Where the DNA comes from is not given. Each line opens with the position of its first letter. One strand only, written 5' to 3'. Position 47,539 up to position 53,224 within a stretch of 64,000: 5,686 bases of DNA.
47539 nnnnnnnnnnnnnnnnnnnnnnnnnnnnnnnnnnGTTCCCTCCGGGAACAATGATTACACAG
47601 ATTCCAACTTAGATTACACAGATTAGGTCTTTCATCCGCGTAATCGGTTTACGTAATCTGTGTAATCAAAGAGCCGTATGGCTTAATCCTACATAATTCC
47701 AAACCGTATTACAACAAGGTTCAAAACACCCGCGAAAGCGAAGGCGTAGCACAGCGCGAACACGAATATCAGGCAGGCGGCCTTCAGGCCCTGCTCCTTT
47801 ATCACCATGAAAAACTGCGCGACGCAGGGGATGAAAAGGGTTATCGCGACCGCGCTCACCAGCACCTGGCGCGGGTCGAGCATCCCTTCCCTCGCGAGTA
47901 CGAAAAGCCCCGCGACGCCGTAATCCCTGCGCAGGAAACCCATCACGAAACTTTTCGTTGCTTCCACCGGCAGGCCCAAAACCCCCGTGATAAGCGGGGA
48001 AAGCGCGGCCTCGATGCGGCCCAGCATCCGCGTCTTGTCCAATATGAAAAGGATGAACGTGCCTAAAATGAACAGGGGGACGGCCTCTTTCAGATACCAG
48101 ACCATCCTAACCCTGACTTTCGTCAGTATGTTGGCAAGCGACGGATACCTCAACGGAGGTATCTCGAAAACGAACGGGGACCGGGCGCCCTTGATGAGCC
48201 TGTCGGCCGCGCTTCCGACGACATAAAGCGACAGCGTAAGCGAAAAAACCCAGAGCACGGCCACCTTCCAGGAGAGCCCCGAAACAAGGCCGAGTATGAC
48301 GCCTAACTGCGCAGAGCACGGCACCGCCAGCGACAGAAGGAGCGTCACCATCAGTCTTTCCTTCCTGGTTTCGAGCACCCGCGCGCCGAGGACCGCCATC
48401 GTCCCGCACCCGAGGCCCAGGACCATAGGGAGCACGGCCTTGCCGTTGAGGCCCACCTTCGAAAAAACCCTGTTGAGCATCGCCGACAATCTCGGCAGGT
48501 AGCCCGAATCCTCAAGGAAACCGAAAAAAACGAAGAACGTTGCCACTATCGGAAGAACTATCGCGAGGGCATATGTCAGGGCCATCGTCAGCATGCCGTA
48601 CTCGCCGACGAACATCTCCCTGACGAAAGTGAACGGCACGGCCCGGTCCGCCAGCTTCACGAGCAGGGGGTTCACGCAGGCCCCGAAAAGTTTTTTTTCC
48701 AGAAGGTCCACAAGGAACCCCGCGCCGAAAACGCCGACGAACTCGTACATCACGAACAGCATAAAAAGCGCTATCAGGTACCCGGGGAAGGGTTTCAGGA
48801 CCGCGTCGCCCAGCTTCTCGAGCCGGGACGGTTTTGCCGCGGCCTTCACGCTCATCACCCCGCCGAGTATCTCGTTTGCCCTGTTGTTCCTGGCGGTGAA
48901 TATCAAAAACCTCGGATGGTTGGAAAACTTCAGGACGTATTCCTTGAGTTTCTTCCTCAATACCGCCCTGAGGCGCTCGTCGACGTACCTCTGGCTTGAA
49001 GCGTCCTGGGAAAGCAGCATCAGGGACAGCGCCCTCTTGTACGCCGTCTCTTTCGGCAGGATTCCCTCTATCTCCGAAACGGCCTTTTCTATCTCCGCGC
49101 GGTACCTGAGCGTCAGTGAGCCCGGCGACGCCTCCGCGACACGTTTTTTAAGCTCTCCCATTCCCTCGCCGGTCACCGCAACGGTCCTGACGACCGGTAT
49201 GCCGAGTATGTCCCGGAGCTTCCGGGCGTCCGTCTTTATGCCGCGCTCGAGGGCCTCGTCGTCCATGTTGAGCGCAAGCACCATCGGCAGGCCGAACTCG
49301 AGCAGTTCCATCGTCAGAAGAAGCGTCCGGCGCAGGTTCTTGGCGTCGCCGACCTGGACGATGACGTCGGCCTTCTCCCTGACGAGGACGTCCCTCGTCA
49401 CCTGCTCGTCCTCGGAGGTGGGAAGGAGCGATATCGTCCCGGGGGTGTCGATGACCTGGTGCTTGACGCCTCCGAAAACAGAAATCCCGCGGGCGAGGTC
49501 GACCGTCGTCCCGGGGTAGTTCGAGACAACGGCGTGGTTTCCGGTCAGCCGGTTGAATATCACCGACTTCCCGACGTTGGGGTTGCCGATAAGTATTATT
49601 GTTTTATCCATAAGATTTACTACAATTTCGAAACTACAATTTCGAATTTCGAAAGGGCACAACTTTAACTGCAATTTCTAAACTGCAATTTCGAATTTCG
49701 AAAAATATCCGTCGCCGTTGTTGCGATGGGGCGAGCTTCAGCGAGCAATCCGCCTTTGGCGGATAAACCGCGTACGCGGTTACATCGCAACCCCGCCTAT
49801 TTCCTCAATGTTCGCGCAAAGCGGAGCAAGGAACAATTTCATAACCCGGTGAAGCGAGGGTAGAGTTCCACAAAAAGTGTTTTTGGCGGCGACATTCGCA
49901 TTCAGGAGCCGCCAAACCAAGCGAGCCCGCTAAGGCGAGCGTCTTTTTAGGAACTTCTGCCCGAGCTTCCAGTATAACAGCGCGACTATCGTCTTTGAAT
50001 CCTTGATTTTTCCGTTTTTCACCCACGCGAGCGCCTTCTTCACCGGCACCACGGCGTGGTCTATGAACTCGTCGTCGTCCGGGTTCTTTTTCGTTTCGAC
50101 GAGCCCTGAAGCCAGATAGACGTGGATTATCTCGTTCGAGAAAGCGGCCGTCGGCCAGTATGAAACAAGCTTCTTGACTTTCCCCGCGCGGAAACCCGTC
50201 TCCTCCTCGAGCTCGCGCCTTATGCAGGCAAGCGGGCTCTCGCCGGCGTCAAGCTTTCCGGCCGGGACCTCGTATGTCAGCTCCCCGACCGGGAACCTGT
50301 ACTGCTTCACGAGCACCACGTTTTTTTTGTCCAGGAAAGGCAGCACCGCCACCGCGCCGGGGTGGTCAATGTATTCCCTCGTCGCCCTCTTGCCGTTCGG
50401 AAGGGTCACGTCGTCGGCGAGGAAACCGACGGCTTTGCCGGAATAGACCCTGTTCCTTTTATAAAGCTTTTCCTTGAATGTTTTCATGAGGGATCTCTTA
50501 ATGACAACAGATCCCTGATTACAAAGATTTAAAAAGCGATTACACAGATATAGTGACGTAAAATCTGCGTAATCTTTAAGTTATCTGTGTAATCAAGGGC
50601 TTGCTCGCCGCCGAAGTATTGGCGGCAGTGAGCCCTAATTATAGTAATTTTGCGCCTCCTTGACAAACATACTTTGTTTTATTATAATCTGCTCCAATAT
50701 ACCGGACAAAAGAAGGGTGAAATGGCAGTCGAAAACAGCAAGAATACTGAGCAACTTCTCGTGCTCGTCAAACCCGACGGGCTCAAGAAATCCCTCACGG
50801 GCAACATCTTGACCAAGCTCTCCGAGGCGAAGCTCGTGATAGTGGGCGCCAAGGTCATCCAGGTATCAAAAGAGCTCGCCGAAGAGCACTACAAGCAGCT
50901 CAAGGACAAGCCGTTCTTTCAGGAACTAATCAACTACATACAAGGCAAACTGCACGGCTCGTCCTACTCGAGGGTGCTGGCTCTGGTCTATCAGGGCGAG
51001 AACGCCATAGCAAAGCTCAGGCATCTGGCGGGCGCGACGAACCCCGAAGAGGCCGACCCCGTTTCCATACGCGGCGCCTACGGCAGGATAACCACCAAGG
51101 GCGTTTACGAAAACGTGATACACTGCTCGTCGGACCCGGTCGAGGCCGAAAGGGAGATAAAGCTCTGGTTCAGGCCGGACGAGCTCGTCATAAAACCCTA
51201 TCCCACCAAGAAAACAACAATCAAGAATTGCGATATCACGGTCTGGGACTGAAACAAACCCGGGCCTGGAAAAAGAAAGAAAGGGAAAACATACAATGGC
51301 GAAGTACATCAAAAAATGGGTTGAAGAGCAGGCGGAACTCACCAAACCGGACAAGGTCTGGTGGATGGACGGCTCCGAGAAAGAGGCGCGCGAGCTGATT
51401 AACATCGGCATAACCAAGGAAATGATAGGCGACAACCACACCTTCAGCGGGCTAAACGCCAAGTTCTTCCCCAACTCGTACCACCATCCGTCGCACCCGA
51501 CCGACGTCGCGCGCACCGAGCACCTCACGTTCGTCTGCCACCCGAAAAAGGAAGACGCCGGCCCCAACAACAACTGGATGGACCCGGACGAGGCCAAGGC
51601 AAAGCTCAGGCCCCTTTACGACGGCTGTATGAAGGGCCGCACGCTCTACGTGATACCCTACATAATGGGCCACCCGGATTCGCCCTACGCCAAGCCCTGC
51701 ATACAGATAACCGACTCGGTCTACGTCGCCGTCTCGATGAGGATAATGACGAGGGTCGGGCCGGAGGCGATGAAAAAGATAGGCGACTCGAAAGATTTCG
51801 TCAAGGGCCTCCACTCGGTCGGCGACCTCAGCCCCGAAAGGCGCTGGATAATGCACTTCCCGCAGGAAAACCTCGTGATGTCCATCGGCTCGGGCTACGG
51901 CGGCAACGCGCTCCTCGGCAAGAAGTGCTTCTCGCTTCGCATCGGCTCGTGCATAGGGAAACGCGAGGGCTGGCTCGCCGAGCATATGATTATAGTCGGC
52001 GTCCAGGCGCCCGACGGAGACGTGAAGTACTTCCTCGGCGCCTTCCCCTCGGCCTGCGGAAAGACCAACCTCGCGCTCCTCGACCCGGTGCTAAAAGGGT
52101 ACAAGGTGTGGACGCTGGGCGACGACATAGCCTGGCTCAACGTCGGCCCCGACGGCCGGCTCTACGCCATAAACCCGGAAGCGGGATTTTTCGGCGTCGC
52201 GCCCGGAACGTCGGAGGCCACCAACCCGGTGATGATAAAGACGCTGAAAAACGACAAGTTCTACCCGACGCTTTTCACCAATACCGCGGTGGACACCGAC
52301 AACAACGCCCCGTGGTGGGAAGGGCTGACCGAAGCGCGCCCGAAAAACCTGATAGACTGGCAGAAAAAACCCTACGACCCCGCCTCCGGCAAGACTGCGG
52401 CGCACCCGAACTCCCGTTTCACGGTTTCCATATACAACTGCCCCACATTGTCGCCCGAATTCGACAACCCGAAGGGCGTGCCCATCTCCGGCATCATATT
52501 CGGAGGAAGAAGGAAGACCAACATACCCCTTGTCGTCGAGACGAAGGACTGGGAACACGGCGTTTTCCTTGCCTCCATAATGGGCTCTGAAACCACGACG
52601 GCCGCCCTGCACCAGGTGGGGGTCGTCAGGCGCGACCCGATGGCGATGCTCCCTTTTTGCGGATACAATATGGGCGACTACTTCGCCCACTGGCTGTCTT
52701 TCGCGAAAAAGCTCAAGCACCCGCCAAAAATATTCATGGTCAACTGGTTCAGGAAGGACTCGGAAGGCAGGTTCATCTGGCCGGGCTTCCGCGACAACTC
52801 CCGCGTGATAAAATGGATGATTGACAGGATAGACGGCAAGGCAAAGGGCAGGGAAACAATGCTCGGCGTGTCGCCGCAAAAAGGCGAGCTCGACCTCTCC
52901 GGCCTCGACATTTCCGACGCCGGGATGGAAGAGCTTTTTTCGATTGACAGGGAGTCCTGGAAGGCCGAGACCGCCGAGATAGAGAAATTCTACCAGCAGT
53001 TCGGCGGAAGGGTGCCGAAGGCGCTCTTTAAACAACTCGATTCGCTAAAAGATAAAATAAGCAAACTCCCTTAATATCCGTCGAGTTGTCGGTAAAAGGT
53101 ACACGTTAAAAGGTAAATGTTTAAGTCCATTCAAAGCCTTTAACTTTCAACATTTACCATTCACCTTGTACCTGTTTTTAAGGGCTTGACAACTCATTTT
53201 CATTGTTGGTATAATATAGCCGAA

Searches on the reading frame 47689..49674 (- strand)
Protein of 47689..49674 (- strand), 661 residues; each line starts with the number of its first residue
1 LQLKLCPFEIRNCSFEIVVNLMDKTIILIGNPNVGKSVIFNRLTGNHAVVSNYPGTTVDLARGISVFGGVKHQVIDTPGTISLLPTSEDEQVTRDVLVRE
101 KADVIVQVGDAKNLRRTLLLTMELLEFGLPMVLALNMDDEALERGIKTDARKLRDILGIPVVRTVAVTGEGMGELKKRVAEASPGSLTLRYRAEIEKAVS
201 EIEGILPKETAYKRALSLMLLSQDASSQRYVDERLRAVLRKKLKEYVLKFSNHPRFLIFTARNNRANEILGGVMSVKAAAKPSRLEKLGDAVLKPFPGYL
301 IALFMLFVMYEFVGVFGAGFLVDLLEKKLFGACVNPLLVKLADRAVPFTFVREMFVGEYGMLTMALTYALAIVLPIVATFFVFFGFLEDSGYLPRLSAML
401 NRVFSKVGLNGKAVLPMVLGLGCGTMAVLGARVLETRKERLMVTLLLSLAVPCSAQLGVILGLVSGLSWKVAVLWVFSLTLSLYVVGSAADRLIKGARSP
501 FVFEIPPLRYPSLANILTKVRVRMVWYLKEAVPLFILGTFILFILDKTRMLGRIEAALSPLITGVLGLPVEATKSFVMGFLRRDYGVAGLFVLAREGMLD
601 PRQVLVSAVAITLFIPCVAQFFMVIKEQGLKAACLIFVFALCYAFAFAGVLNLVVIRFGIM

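Call 111: search_protein_families(library=pfam, proteins=[window:47689-49674:-], max_evalue=0.001)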
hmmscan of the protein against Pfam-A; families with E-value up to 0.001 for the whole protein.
window:47689-49674:- (661 aa): 7 families
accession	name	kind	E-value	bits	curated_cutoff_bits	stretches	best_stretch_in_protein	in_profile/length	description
PF02421.24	FeoB_N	-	5.7e-54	182.3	27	1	25-178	2-155/156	Ferrous iron transport protein B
PF07670.19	Gate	-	1.5e-30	106.1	29.6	2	372-464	3-101/104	Nucleoside recognition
PF01926.29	MMR_HSR1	-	4.6e-21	75.5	21.9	1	26-136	2-112/113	50S ribosome-binding GTPase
PF17910.6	FeoB_Cyto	-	8.2e-08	33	23.4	1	191-274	1-89/90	FeoB cytosolic helical domain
PF07664.17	FeoB_C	-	5.9e-07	29.6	26.6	1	474-520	3-51/54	Ferrous iron transport protein B C terminus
PF04548.22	AIG1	-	0.00075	19.3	27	1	24-98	1-79/212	AIG1 family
PF03193.22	RsgA_GTPase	-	0.00095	19.5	30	0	16-79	99-167/174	RsgA GTPase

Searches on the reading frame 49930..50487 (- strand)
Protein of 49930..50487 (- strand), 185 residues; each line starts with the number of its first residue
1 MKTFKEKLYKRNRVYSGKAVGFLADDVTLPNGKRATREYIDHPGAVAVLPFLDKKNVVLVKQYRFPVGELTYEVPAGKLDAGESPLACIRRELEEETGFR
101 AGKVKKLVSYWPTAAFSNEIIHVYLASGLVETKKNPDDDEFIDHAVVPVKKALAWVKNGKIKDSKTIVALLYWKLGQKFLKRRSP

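Call 80: search_protein_families(library=pfam, proteins=[window:49930-50487:-], max_evalue=0.01)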
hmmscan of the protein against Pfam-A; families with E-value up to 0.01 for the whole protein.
window:49930-50487:- (185 aa): 1 family
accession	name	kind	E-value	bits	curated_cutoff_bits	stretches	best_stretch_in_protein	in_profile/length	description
PF00293.34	NUDIX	-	3.3e-20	72.9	21.1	1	42-157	2-121/134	NUDIX domain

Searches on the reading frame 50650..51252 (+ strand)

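Call 80: search_protein_families(library=pfam, proteins=[window:50650-51252:+], max_evalue=0.01)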
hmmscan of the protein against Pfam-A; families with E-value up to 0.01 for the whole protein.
window:50650-51252:+ (200 aa): 1 family
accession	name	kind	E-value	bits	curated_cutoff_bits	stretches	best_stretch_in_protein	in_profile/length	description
PF00334.24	NDK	-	6.8e-40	136.5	27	1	34-178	1-134/135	Nucleoside diphosphate kinase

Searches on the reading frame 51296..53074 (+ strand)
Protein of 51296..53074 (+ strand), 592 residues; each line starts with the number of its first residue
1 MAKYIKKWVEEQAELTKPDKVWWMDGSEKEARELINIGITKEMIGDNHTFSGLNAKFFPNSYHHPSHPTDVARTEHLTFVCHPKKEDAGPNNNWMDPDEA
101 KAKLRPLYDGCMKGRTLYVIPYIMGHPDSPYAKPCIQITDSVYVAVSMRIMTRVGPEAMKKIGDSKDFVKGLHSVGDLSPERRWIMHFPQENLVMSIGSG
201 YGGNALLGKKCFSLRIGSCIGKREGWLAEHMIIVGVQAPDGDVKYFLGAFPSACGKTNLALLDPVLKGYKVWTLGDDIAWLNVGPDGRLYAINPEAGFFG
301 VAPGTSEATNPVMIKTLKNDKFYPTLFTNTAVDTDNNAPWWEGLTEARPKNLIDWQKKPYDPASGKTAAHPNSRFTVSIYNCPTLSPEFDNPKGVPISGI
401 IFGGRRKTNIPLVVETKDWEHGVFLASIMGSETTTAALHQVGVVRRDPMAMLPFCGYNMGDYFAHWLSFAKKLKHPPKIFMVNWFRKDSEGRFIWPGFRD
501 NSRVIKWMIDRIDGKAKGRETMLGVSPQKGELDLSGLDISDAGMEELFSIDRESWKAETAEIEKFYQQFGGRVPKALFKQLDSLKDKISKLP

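Call 54: find_encoding_contigs(protein=window:51296-53074:+, flank=8000, max_places=6)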
Protein window:51296-53074:+ (592 aa): no gene with exactly this product is on record in the collection.
